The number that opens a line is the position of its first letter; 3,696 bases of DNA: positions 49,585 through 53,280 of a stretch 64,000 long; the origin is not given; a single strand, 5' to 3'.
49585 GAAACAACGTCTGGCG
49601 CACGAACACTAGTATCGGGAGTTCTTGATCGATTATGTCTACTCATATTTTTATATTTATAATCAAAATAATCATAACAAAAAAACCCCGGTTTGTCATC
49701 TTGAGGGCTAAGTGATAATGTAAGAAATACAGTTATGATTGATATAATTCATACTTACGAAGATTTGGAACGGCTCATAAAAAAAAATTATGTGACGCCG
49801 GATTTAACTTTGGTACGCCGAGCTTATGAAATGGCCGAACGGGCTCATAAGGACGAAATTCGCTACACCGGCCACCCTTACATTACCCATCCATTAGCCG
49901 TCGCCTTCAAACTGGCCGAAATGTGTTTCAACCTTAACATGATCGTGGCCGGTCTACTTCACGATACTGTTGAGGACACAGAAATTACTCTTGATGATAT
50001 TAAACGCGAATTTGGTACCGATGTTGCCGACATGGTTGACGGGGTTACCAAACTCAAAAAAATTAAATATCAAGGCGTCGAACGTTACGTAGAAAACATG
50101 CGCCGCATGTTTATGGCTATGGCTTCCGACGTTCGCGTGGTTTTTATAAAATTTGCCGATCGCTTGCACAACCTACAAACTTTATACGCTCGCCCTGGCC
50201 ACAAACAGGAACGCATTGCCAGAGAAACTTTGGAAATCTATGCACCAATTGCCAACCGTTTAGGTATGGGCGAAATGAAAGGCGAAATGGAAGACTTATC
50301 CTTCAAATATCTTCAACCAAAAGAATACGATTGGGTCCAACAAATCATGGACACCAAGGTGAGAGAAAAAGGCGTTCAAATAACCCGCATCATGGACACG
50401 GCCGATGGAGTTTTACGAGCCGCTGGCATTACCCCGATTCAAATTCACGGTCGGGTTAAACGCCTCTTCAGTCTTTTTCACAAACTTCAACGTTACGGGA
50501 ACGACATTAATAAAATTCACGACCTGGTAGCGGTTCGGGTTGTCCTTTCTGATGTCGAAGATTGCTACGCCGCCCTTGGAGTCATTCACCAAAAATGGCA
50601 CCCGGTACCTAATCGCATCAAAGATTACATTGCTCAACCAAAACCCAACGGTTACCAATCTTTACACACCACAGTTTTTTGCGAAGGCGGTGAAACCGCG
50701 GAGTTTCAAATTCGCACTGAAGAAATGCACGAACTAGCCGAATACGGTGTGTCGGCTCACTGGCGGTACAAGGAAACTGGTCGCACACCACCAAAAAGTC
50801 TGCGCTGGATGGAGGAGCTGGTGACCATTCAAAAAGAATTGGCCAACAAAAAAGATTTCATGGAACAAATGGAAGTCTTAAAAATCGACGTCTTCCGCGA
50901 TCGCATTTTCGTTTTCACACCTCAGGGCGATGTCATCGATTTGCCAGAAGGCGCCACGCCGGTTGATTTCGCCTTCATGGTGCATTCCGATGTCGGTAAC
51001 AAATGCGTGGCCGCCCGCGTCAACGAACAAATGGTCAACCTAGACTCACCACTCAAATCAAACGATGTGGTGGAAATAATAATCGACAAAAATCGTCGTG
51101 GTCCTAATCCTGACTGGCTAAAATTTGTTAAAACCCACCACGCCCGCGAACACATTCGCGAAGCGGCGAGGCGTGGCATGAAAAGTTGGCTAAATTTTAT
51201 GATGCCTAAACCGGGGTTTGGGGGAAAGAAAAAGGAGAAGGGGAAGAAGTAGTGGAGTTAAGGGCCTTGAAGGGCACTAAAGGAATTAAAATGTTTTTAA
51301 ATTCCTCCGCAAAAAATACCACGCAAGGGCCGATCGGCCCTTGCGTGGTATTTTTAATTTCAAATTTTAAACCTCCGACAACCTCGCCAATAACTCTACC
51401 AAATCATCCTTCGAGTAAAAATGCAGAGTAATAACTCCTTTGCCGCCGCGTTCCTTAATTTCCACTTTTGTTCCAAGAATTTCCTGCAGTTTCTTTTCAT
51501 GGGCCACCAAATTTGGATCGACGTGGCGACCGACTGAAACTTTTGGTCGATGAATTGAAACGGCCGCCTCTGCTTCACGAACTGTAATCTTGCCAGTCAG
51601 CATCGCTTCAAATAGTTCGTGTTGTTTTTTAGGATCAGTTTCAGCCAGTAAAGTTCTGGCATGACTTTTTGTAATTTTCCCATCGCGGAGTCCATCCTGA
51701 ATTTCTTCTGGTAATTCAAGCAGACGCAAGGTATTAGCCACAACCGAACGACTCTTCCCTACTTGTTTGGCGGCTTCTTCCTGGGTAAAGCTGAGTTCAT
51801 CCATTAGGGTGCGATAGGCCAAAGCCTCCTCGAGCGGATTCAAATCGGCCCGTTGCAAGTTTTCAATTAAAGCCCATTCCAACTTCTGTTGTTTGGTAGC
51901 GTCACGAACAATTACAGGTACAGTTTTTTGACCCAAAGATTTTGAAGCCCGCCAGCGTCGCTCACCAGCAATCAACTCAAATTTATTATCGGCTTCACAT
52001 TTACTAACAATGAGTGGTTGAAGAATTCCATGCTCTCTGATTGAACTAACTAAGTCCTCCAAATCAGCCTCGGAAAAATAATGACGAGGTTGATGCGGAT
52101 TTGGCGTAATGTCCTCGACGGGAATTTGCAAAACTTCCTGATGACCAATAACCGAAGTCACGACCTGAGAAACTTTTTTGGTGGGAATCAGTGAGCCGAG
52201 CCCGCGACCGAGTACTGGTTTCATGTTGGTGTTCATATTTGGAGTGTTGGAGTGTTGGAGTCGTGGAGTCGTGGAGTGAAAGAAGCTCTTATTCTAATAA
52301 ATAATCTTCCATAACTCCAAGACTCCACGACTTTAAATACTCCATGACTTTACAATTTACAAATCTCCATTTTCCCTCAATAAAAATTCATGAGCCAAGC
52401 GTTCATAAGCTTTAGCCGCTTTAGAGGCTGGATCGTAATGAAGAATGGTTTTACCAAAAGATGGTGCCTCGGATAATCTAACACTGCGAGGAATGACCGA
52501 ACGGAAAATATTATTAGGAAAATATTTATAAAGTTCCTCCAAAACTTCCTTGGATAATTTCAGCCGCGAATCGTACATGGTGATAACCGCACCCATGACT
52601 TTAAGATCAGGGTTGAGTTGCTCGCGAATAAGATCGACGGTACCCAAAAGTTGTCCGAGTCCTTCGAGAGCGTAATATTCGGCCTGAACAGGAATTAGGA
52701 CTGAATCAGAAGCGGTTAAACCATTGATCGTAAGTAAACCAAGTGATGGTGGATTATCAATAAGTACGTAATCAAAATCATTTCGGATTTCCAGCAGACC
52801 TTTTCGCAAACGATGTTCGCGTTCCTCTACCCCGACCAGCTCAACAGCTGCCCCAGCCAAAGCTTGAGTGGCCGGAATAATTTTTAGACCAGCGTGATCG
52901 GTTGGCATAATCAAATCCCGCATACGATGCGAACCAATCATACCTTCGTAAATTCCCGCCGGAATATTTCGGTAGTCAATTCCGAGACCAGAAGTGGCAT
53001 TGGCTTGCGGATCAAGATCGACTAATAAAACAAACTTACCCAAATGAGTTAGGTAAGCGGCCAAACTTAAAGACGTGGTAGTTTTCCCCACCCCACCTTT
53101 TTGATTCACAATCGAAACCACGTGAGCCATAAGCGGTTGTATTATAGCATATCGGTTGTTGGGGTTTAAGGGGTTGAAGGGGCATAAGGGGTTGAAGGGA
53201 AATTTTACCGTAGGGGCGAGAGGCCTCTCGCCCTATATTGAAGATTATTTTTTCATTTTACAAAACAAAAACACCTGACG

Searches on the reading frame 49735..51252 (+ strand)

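Call 47: search_protein_families(library=pfam, proteins=[window:49735-51252:+], max_evalue=0.00001)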
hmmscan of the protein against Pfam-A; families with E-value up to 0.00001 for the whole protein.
window:49735-51252:+ (505 aa): 4 families
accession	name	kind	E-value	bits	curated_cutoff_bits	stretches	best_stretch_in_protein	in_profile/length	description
PF13328.12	HD_4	-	1.7e-44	151.8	27.2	1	30-178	1-155/156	HD domain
PF04607.23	RelA_SpoT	-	3.7e-41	140.4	27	1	239-349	1-112/113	Region found in RelA / SpoT proteins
PF02824.27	TGS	-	2.8e-22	79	22.2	1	391-449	1-59/60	TGS domain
PF01966.28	HD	-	5.7e-13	49.6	22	1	49-146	1-115/116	HD domain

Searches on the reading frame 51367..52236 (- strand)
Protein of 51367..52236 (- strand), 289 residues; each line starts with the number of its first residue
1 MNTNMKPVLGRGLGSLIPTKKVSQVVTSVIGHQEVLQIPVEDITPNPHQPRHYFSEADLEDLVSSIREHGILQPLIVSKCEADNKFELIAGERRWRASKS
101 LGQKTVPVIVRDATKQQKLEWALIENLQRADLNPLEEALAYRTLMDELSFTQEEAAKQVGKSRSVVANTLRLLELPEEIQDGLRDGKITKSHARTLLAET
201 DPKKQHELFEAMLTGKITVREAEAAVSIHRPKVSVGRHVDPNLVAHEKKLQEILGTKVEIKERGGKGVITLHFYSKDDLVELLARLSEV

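Call 47: search_protein_families(library=pfam, proteins=[window:51367-52236:-], max_evalue=0.00001)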
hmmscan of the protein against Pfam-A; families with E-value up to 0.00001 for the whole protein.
window:51367-52236:- (289 aa): 3 families
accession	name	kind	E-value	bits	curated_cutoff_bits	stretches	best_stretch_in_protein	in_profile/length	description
PF17762.8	HTH_ParB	-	4.6e-35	120.3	22.6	1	131-227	2-98/102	ParB HTH domain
PF02195.25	ParB_N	-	2.4e-33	114.5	26.3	1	34-128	2-95/95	ParB N-terminal domain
PF23552.2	ParB_C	-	4.6e-09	36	23.8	1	240-286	2-49/50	ParB dimerisation domain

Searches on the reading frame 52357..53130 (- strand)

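Call 47: search_protein_families(library=pfam, proteins=[window:52357-53130:-], max_evalue=0.00001)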
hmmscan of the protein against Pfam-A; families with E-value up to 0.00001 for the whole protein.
window:52357-53130:- (257 aa): 7 families
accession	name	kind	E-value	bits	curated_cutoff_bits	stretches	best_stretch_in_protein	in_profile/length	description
PF13614.12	AAA_31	-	3.2e-60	203.5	27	1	3-178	2-177/177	AAA domain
PF01656.29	CbiA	-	4.6e-29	101.4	25.4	1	5-229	1-125/125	CobQ/CobB/MinD/ParA nucleotide binding domain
PF06564.18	CBP_BcsQ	-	2.2e-11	44.2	21.3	1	7-247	6-231/234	Cellulose biosynthesis protein BcsQ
PF10609.15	ParA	-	2.2e-09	37.5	27.1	1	2-131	3-124/246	NUBPL iron-transfer P-loop NTPase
PF09140.17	MipZ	-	3.6e-09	36.8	20.7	0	3-42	1-40/262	ATPase MipZ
PF00142.24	Fer4_NifH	-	5.7e-09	36.3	25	1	10-249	7-244/271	4Fe-4S iron sulfur cluster binding proteins, NifH/frxC family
PF02374.21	ArsA_ATPase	-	4.5e-08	33.1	24.3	1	8-58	6-56/305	Anion-transporting ATPase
